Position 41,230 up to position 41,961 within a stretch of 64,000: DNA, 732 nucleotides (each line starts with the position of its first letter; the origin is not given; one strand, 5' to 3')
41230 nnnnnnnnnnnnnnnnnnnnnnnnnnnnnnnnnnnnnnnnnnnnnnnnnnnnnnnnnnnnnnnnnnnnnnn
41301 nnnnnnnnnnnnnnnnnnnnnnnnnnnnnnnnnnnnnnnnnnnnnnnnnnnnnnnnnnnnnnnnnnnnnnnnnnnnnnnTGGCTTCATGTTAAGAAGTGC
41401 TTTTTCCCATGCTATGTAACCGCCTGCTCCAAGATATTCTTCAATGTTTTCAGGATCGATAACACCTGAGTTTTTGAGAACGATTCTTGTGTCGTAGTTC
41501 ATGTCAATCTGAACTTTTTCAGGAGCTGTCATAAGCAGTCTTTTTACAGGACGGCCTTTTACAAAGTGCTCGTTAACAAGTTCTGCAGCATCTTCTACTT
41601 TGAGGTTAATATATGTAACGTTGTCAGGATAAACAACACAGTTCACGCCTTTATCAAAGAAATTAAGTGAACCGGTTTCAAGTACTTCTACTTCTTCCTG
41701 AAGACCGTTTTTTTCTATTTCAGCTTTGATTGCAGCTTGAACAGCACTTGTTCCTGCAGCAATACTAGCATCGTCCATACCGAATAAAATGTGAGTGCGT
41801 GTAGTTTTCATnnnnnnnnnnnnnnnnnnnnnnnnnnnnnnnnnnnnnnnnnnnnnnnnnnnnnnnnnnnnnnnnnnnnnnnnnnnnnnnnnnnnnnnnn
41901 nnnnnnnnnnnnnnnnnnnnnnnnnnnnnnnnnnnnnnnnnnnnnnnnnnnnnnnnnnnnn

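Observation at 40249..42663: Two cysteine-free thioredoxin-like (NuoE/HndB-fold) modules in the hydrogenase operon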

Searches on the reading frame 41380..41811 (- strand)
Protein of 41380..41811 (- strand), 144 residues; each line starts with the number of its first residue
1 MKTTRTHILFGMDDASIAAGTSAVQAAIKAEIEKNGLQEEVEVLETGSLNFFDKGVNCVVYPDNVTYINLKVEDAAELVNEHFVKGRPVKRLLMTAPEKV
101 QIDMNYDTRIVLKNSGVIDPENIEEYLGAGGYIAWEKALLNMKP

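Call 22: find_homologous_proteins(query=window:41380-41811:-, max_evalue=0.001)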
Query seq(144 aa) (144 aa): 9 proteins with E <= 0.001 among 33 candidates.
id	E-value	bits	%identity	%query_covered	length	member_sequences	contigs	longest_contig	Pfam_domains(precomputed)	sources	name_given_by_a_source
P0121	9.3e-46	173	57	100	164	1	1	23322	-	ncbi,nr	ncbi:MAG: NADP oxidoreductase, partial [Candidatus Syntrophosphaera sp.]|nr:NADP oxidoreductase [Can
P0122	2.5e-21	94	41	97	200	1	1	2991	PF01257.26,PF01512.23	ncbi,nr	ncbi:MAG: NAD(P)H-dependent oxidoreductase subunit E, partial [Clostridia bacterium]|nr:NAD(P)H-depe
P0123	4.0e-21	93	41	97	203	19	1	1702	PF01257.26,PF01512.23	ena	-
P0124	1.3e-19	88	42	89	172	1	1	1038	PF01257.26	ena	-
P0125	1.3e-19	88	39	97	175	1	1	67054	PF01257.26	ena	-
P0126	3.7e-18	84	39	88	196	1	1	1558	PF01257.26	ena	-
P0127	2.2e-17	81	47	63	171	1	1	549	PF01512.23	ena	-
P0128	1.5e-15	75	35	97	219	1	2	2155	PF01257.26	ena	-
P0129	7.8e-7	47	45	43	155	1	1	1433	-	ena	-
